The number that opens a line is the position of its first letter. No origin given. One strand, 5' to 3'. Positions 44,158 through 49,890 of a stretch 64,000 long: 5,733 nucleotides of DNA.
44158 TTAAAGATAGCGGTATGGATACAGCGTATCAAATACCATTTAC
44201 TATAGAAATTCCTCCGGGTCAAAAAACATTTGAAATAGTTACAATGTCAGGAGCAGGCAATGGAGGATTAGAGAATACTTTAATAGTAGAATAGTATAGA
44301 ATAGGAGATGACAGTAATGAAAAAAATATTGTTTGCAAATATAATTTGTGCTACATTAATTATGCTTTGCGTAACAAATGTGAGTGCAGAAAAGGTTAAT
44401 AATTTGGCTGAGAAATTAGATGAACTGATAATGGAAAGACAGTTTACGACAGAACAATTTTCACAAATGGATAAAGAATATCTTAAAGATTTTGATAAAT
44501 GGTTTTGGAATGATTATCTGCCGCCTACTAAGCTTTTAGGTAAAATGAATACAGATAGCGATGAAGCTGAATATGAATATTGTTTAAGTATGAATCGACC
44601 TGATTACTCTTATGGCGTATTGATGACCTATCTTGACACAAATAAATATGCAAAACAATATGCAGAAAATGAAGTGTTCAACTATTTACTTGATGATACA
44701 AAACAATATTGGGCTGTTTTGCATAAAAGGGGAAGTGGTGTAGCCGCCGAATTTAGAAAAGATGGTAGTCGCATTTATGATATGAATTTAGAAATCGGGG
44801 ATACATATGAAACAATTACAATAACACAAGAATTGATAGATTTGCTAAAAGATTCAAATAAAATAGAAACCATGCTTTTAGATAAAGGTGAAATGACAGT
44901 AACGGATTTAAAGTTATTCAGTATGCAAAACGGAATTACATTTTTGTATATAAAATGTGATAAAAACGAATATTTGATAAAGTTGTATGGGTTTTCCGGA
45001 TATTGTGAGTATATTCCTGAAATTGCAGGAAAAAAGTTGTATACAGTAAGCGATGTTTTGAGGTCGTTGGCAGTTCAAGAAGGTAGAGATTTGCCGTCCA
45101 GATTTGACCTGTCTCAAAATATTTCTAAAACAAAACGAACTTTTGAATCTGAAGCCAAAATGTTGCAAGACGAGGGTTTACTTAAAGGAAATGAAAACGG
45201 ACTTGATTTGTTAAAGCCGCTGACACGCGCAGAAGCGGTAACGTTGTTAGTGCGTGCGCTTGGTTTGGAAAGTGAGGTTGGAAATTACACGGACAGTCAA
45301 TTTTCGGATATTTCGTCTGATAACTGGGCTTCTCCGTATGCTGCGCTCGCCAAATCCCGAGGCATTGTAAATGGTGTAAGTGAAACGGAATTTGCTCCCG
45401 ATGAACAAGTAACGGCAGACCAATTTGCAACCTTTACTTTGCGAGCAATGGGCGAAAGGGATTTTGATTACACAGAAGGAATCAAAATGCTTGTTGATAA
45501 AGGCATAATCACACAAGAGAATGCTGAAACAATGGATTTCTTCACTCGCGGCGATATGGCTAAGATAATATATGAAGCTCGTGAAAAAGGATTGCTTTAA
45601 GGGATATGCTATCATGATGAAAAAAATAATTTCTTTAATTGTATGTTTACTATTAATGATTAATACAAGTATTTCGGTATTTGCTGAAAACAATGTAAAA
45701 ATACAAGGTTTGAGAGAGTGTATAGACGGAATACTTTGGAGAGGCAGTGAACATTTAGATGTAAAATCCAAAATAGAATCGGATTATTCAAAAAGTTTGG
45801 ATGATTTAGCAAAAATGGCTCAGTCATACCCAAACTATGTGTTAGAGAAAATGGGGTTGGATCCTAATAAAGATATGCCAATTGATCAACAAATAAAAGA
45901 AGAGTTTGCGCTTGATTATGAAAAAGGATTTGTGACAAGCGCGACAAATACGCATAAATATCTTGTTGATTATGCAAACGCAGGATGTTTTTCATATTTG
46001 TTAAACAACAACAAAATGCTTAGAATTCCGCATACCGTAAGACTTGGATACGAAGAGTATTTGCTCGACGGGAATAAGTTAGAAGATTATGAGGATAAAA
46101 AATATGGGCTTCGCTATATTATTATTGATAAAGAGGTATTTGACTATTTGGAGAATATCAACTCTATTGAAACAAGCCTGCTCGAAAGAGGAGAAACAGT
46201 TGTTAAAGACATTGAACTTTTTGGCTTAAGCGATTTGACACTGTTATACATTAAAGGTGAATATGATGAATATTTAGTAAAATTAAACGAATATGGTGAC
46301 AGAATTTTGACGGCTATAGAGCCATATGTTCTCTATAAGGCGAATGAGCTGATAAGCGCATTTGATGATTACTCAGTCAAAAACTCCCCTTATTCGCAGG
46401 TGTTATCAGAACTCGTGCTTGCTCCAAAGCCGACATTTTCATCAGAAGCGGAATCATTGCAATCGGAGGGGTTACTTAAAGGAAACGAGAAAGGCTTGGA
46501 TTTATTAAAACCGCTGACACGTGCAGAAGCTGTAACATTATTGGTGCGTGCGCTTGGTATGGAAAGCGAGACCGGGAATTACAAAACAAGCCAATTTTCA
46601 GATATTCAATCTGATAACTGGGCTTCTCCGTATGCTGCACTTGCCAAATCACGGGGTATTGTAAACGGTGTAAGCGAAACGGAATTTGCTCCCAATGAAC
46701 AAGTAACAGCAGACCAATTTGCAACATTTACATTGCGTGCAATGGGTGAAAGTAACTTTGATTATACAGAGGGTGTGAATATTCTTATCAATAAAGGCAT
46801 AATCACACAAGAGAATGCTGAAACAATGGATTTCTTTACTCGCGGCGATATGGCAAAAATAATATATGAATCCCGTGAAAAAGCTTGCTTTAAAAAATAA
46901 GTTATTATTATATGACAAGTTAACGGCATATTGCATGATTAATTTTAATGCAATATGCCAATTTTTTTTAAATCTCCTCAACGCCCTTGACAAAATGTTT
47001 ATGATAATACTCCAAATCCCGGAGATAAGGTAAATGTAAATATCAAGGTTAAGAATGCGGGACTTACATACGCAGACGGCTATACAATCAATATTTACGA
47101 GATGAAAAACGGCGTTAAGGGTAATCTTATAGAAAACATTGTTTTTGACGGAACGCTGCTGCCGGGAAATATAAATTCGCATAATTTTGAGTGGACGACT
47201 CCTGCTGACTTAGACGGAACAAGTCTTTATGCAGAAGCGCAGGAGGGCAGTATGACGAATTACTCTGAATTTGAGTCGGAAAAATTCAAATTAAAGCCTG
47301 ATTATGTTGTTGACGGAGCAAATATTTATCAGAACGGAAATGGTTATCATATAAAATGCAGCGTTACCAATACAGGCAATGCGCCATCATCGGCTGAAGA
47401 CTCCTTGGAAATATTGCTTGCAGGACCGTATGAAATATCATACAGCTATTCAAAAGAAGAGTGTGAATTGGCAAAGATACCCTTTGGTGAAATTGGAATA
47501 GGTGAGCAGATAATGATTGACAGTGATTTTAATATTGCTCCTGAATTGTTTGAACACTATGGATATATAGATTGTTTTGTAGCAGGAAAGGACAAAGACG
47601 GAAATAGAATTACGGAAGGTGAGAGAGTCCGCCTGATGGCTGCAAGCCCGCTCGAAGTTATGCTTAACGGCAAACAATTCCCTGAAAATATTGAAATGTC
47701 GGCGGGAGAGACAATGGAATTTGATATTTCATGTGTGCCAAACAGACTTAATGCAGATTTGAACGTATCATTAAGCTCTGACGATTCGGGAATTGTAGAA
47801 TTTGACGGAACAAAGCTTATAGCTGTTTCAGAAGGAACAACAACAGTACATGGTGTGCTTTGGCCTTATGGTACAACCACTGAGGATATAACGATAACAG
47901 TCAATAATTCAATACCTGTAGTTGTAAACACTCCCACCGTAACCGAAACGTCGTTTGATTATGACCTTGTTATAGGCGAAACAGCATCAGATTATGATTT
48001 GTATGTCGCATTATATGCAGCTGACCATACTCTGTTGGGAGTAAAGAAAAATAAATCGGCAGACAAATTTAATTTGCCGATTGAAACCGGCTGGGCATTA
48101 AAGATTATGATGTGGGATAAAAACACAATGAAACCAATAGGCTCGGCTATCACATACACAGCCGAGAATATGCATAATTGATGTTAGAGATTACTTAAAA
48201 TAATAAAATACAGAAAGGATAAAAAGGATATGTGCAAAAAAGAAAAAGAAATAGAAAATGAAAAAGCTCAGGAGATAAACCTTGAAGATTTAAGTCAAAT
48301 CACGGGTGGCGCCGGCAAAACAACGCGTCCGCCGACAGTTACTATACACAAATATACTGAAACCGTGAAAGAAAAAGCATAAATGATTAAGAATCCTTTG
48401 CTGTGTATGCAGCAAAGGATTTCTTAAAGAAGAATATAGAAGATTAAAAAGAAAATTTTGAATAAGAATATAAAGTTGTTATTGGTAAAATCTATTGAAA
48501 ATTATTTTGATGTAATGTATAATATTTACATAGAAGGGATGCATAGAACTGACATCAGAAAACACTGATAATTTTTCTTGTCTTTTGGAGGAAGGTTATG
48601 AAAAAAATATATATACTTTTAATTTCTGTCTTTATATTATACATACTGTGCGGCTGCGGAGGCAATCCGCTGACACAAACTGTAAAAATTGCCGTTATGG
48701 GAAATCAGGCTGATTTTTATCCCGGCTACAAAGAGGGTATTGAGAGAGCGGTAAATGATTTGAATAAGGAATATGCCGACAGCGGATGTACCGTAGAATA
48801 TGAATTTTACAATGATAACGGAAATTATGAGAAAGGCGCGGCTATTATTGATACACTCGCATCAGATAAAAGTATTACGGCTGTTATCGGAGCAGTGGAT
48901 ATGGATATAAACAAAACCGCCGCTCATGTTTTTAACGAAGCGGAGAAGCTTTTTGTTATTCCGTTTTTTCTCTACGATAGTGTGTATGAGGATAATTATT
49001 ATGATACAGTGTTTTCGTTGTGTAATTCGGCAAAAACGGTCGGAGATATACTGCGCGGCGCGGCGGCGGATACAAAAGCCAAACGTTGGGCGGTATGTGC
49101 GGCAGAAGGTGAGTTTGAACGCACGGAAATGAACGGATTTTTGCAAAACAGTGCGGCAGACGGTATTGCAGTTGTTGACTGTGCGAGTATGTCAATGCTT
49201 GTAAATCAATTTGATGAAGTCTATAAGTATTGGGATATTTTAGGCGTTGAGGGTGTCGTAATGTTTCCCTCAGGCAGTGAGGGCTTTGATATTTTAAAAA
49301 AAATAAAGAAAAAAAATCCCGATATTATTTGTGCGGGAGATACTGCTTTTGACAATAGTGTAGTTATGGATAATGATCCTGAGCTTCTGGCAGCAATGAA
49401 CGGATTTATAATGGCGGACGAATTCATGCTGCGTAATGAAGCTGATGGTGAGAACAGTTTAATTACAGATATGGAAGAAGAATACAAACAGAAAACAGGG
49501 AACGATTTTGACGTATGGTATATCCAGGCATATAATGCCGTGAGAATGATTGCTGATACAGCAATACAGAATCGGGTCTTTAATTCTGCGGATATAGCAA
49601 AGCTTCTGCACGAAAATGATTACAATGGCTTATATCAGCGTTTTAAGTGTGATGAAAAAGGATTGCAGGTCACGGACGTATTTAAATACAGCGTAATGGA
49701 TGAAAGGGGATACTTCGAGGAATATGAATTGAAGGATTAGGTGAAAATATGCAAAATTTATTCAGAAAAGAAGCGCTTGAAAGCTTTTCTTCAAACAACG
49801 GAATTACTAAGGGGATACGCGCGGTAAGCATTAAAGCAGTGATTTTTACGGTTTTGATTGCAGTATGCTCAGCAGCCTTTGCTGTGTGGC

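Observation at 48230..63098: Two homologous double-glycine-leader peptides bracket a PBP-lipoprotein / MFP / C39-ABC / second-ABC / 2628-aa SLH surface-protein operon, with no modification, immunity or sensor genes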

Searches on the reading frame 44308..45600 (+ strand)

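Call 7: search_protein_families(library=pfam, proteins=[window:44308-45600:+])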
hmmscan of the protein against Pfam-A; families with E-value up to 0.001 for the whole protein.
window:44308-45600:+ (430 aa): 1 family
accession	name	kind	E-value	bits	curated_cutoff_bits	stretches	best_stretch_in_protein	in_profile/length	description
PF00395.25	SLH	-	3e-10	40.3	20.8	1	332-374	2-44/44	S-layer homology domain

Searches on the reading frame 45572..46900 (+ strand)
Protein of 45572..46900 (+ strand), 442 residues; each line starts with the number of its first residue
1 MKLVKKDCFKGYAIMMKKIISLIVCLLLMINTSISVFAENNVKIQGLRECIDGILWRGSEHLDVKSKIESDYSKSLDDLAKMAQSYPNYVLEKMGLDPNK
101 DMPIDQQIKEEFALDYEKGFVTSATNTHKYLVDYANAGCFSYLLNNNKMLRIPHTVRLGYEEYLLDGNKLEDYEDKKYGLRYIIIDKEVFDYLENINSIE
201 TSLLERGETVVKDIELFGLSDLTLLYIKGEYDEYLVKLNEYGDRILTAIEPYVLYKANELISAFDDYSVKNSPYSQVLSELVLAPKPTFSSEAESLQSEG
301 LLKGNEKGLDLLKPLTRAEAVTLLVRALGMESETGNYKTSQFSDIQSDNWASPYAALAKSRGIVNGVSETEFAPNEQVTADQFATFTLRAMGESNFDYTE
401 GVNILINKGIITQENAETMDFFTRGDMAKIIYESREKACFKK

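Call 7: search_protein_families(library=pfam, proteins=[window:45572-46900:+])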
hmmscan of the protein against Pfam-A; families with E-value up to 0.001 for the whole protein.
window:45572-46900:+ (442 aa): 1 family
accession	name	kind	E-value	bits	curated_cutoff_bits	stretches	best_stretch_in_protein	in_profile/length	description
PF00395.25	SLH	-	6.8e-10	39.2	20.8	1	342-384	2-44/44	S-layer homology domain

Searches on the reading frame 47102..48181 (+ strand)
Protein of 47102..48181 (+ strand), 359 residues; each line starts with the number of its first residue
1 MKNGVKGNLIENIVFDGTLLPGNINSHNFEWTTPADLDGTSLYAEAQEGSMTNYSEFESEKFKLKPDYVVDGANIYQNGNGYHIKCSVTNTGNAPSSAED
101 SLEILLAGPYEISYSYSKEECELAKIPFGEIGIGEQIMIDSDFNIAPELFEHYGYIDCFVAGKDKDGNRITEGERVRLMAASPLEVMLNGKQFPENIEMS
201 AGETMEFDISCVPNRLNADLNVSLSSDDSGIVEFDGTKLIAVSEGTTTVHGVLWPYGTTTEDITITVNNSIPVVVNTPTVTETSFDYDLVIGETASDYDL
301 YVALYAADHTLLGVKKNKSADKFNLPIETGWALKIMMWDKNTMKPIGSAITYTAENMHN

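Call 7: search_protein_families(library=pfam, proteins=[window:47102-48181:+])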
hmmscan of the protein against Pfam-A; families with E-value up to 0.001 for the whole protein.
window:47102-48181:+ (359 aa): 0 families
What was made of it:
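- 47102..48181 (+): C-terminal 359-aa remnant of the class B giant. It lies immediately upstream of P1. No Pfam hit (call 7).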

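Call 10: search_protein_families(library=ncbifam, proteins=[window:47102-48181:+], max_evalue=0.01)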
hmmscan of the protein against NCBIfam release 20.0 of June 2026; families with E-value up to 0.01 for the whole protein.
window:47102-48181:+ (359 aa): 0 families

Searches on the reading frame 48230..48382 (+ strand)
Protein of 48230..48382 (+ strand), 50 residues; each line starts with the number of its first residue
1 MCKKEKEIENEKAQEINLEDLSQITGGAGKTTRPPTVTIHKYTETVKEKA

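Call 9: search_protein_families(library=pfam, proteins=[window:48230-48382:+], max_evalue=0.01)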
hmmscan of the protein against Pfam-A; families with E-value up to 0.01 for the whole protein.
window:48230-48382:+ (50 aa): 0 families

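Call 10: search_protein_families(library=ncbifam, proteins=[window:48230-48382:+], max_evalue=0.01)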
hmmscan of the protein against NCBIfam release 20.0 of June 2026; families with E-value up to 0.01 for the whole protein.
window:48230-48382:+ (50 aa): 0 families

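Call 20: find_encoding_contigs(protein=window:48230-48382:+, flank=10000, max_places=10)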
Protein window:48230-48382:+ (50 aa): no gene with exactly this product is on record in the collection.

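Call 26: find_homologous_proteins(query=A2, max_evalue=1)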
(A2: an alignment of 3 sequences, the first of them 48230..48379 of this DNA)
Query A2 (3 sequences) (50 aa, profile of the alignment): 2 proteins with E <= 1 among 3 candidates.
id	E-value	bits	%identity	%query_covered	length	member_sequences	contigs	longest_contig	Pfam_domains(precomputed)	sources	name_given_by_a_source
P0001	7.8e-29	117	98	100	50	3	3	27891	-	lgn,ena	-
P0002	7.5e-19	85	39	64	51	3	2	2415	-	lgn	-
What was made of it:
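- Tried and rejected: A word-index homologue search with the peptide profile found only same-species variants (call 26).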

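Call 28: find_encoding_contigs(protein=P0002, flank=10000, max_places=10)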
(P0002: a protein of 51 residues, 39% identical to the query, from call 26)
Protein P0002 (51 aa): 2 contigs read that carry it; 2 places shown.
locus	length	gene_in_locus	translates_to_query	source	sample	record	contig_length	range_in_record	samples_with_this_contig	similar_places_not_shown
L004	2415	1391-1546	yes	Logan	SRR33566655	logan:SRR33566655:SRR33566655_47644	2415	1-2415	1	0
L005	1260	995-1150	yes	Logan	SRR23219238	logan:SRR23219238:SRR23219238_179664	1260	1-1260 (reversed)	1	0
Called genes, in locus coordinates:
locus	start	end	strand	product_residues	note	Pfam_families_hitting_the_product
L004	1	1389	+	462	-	?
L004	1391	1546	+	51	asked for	-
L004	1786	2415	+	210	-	?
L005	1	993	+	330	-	?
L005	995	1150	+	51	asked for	-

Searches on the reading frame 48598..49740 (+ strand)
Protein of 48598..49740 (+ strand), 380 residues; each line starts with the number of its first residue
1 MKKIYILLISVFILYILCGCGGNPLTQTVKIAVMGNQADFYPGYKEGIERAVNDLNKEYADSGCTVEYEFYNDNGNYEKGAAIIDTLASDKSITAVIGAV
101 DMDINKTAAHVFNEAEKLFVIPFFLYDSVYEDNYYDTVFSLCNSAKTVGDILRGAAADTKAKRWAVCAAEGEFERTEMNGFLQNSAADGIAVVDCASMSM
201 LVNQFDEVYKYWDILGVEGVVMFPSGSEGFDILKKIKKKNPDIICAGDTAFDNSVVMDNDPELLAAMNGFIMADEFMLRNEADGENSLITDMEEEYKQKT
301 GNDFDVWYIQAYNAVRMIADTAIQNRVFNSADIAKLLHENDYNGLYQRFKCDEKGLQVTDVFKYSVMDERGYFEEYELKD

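Call 7: search_protein_families(library=pfam, proteins=[window:48598-49740:+])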
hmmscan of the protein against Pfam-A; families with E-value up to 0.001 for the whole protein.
window:48598-49740:+ (380 aa): 3 families
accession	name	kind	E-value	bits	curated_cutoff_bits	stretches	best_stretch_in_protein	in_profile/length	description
PF13458.12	Peripla_BP_6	-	4.4e-19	69.8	31.7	1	35-352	12-323/343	Periplasmic binding protein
PF01094.35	ANF_receptor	-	4.6e-07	29.7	25.4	1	47-355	5-338/353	Receptor family ligand binding region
PF12683.13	DUF3798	-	0.0006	19.8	24.6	0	50-105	18-72/271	Protein of unknown function (DUF3798)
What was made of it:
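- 48598..49740 (+): Type 1 periplasmic-binding-protein (PBP) lipoprotein; first gene of the module. Peripla_BP_6 at 4.4e-19 (call 7).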

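Call 10: search_protein_families(library=ncbifam, proteins=[window:48598-49740:+], max_evalue=0.01)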
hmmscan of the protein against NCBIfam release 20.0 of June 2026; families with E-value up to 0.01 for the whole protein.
window:48598-49740:+ (380 aa): 1 family
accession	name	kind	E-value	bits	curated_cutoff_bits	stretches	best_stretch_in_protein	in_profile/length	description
NF011933.0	PRK15404.1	subfamily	1.6e-06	27.4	477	1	18-122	16-123/370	high-affinity branched-chain amino acid ABC transporter substrate-binding protein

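Call 65: search_solved_structures(query=window:48598-49737:+, max_evalue=0.01)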
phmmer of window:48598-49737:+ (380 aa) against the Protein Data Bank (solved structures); distinct sequences matched with E-value up to 0.01: 1.
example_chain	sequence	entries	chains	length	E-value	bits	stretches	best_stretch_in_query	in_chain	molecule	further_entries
4mlc_A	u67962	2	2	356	2.4e-13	53.2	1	40-368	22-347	Extracellular ligand-binding receptor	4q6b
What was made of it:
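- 48598..49740 (+): The nearest solved structure is 4mlc, an 'extracellular ligand-binding receptor' (call 65).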
